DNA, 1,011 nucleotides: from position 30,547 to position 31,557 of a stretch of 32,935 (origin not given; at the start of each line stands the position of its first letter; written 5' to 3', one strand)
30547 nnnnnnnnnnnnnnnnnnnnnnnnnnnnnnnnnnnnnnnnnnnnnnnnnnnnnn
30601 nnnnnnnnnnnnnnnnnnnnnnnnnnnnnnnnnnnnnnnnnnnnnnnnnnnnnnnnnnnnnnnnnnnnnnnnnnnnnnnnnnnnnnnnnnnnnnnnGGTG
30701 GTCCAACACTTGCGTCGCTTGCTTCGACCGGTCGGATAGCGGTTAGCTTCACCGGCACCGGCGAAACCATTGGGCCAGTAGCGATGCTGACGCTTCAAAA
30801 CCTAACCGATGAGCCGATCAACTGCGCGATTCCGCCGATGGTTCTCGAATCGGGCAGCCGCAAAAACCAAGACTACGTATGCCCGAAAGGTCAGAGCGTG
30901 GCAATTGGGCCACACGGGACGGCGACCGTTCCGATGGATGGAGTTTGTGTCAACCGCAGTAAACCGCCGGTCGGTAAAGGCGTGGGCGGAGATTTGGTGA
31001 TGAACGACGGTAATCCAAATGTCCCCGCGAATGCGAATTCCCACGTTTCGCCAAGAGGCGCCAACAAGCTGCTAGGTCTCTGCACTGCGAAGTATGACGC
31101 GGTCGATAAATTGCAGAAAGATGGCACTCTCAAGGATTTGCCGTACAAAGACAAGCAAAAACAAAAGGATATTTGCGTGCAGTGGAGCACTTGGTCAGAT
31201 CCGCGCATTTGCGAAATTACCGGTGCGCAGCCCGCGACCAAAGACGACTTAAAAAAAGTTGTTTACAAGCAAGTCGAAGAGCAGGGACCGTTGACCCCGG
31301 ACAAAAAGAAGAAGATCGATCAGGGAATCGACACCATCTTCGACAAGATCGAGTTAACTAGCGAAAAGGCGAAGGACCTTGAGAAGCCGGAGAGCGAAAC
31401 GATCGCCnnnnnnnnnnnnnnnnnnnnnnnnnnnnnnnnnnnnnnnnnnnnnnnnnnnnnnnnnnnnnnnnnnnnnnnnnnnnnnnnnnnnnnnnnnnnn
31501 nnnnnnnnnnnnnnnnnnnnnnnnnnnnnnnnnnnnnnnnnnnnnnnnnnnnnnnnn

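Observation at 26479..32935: Duplicated three-gene A-B-C cassette of unassigned secreted and membrane proteins behind an OmpA-like gene, carried on an integrase island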

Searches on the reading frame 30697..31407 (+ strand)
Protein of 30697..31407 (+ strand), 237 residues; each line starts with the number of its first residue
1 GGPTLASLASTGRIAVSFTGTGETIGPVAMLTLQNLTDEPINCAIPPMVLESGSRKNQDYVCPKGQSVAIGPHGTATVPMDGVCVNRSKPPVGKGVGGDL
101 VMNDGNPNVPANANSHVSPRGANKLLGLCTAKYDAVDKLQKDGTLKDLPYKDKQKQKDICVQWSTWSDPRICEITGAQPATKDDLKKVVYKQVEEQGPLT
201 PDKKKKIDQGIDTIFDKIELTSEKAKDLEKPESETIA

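Call 53: search_protein_representatives(alignment_id=A4)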
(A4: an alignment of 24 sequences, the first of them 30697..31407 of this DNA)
Query: 24 sequences, 368 profile positions. Proteins with E-value up to 0.001 (for the whole library): 444; up to 1e-10: 256; up to 1e-30: 133. The best 150 are listed.
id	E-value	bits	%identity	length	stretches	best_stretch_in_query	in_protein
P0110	1.8e-177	606.7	-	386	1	1-357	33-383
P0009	4.2e-153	526.5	-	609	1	28-362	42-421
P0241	3.3e-150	517.0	-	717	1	61-360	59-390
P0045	1.2e-149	515.1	-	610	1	31-359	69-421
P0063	7.3e-147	505.9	-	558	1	44-362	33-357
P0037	3.6e-146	503.7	-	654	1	15-359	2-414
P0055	5.5e-145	499.7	-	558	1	123-360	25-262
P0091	6.6e-145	499.5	-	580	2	106-367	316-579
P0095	7.0e-145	499.4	-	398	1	120-362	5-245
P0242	5.7e-144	496.4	-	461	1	61-363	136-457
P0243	9.6e-144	495.7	-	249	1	123-363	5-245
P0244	2.3e-143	494.4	-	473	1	124-363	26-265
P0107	3.8e-143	493.7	-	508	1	124-359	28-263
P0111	2.2e-142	491.2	-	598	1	124-358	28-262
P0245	2.5e-141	487.7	-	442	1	27-362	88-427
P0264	3.4e-109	382.0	-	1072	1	70-359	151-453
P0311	1.3e-56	209.0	-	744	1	129-360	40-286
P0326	7.0e-40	153.9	-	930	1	31-360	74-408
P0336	3.3e-35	138.5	-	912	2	125-230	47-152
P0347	1.4e-29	120.1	-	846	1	35-353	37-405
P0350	5.0e-28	114.9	-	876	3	138-219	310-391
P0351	1.7e-27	113.1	-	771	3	139-218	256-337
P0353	6.4e-26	108.0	-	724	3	140-290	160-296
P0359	2.6e-24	102.7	-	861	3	138-220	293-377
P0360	3.9e-23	98.8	-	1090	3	133-218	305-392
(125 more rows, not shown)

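Call 54: search_protein_families(library=pfam, proteins=[P0326, P0336, P0347, P0350, P0351, P0353, P0359, P0360, P0264, P0311], max_evalue=0.001)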
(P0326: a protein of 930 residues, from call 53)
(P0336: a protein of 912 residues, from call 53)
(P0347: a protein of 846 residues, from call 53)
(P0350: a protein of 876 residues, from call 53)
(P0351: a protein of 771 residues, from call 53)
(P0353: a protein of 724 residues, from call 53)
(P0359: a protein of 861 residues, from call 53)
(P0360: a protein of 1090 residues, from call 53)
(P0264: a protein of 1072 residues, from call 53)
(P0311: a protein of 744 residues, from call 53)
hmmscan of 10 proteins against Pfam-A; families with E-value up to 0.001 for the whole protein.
P0326 (930 aa): 0 families

P0336 (912 aa): 0 families

P0347 (846 aa): 0 families

P0350 (876 aa): 0 families

P0351 (771 aa): 0 families

P0353 (724 aa): 0 families

P0359 (861 aa): 1 family
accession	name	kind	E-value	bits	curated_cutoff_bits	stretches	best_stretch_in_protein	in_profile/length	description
PF13699.11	eCIS_core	-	3.8e-08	33.8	22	1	594-661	3-78/79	eCIS core domain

P0360 (1090 aa): 0 families

P0264 (1072 aa): 0 families

P0311 (744 aa): 0 families
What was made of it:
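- On Polymorphic toxin systems: One remote relative has eCIS_core (call 54).
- Closest known: Polymorphic toxin systems. Same: One remote relative carries eCIS_core (call 54).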

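Call 56: find_encoding_contigs(protein=P0359, flank=10000, max_places=3)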
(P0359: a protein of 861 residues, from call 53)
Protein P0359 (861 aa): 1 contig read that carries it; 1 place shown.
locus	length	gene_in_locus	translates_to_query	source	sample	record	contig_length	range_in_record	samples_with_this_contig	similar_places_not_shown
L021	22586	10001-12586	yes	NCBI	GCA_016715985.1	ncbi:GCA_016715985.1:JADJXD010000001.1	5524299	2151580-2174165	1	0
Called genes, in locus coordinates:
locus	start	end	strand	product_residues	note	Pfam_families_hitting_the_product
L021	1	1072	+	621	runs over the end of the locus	PF11974:bMG3 (faint), PF13620:CarboxypepD_reg, PF13715:CarbopepD_reg_2, PF17210:SdrD_B (faint), PF22904:NOMO1-like_2nd (faint), PF20782:TssR_VWA (weak), PF25106:VWA_4, PF18962:Por_Secre_tail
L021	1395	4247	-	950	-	-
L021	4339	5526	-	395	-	PF00817:IMS, PF21999:IMS_HHH_1, PF11799:IMS_C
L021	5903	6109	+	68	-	-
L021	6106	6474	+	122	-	PF02661:Fic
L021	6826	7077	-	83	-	PF13358:DDE_3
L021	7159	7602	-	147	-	PF13384:HTH_23 (weak), PF13518:HTH_28 (faint), PF13551:HTH_29, PF13565:HTH_32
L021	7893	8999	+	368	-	PF08713:DNA_alkylation, PF02985:HEAT (faint)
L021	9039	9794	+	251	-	PF01381:HTH_3, PF12844:HTH_19, PF13443:HTH_26, PF13560:HTH_31, PF00717:Peptidase_S24 (weak)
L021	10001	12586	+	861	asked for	PF13699:eCIS_core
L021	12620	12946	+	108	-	-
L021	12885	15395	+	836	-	PF17963:Big_9 (weak)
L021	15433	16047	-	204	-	PF01914:MarC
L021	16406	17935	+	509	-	PF00171:Aldedh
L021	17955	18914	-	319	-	PF02655:ATP-grasp_3, PF07478:Dala_Dala_lig_C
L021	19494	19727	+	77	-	-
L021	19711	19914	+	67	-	-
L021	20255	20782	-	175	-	PF13302:Acetyltransf_3, PF00583:Acetyltransf_1 (weak)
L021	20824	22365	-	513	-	PF28494:GlyRS_ins_1, PF00587:tRNA-synt_2b, PF03129:HGTP_anticodon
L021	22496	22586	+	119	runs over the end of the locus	-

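Call 57: find_encoding_contigs(protein=P0360, flank=10000, max_places=3)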
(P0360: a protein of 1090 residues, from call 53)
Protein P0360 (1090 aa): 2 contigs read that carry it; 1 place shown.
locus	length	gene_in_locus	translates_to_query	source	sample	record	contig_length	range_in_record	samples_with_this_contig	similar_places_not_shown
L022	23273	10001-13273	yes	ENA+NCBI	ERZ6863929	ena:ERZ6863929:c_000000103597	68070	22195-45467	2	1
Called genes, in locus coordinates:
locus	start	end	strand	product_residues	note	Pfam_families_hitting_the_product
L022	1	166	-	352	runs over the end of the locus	PF00364:Biotin_lipoyl (faint), PF25917:BSH_RND (weak), PF25973:BSH_CzcB (weak), PF25954:Beta-barrel_RND_2 (weak), PF25990:Beta-barrel_YknX (weak), PF25967:RND-MFP_C, PF25975:CzcB_C, PF25989:YknX_C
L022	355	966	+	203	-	-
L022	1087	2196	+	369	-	PF19780:DUF6265, PF13568:OMP_b-brl_2 (weak)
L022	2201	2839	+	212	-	PF01693:Cauli_VI, PF00075:RNase_H (weak)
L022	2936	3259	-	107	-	PF08818:DUF1801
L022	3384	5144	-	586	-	PF00795:CN_hydrolase, PF02540:NAD_synthase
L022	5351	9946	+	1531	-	PF17963:Big_9 (weak), PF23237:HYR_4C (weak)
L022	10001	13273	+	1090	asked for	-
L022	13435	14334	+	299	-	-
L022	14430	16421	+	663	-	PF00456:Transketolase_N, PF13292:DXP_synthase_N (weak), PF00676:E1_dh (faint), PF02779:Transket_pyr, PF02780:Transketolase_C, PF22613:Transketolase_C_1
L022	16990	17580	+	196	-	-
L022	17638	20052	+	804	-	PF13620:CarboxypepD_reg (weak), PF07715:Plug, PF00593:TonB_dep_Rec_b-barrel, PF14905:OMP_b-brl_3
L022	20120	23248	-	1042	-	PF00133:tRNA-synt_1, PF09334:tRNA-synt_1g, PF13603:tRNA-synt_1_2, PF08264:Anticodon_1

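Call 59: search_solved_structures(query=A4, max_evalue=10)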
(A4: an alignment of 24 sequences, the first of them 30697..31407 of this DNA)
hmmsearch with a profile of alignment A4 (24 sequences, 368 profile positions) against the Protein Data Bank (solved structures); distinct sequences matched with E-value up to 10: 5.
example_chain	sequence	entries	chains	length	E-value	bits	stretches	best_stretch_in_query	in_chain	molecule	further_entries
7rja_H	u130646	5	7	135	0.37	13.3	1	24-115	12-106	Ubiquinol--cytochrome-c reductase subunit 6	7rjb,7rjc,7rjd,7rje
6u7b_B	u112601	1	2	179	2.3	10.7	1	253-275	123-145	bacHORMA_1 domain-containing protein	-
6p8v_H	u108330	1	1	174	2.3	10.7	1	253-275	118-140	E. coli MS115-1 HORMA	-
6giq_F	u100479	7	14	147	2.4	10.7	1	23-110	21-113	QCR6 isoform 1 | Cytochrome b-c1 complex subunit 6 | CYTOCHROME B-C1 COMPLEX SUBUNIT 6; SYNONYM: COMPLEX III SUBUNIT 6,COMPLEX III SUBUNIT VI,C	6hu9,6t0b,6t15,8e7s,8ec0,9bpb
3cx5_F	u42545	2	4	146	3.5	10.1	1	23-110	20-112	Cytochrome b-c1 complex subunit 6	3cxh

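Call 72: search_protein_families(library=pfam, proteins=[L022:5351-9946:+, L021:12885-15395:+, L021:12620-12946:+, L022:13435-14334:+], max_evalue=0.01)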
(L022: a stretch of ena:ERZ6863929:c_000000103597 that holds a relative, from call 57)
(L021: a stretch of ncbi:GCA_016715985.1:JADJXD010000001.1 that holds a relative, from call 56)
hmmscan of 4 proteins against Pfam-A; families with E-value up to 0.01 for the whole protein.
L022:5351-9946:+ (1531 aa): 4 families
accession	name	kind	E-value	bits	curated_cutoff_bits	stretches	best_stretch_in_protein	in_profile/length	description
PF23237.1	HYR_4C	-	5.5e-35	119.8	27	6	789-852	10-71/73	HYR-like domain with 4 cysteines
PF17963.7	Big_9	-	2.7e-06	28.6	23.6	1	534-614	3-89/89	Bacterial Ig domain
PF02494.22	HYR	-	0.0012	19.5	21.7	0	1102-1175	2-76/81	HYR domain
PF22352.2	K319L-like_PKD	-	0.0034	17.8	27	0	581-615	50-84/84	K319L-like, PKD domain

L021:12885-15395:+ (836 aa): 5 families
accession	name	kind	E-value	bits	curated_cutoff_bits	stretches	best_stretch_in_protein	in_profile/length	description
PF17963.7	Big_9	-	2.4e-11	44.8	23.6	2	348-423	7-88/89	Bacterial Ig domain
PF22352.2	K319L-like_PKD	-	0.00012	22.5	27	0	42-78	48-84/84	K319L-like, PKD domain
PF19077.6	Big_13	-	0.0026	18.7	27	0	386-423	56-98/102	Bacterial Ig-like domain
PF16403.11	Bact_surface_Ig-like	-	0.007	16.8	27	0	399-420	45-66/71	Bacterial surface protein, Ig-like domain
PF13620.12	CarboxypepD_reg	-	0.0072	17.1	32.3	0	473-495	42-64/82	Carboxypeptidase regulatory-like domain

L021:12620-12946:+ (108 aa): 0 families

L022:13435-14334:+ (299 aa): 0 families
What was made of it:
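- Remote relatives carry tandem A cores followed by an eCIS_core/DUF4157 domain (P0359, E 3.8e-8; call 54), or an N-terminal A core followed by six HYR_4C and a Big_9 domain (call 72).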
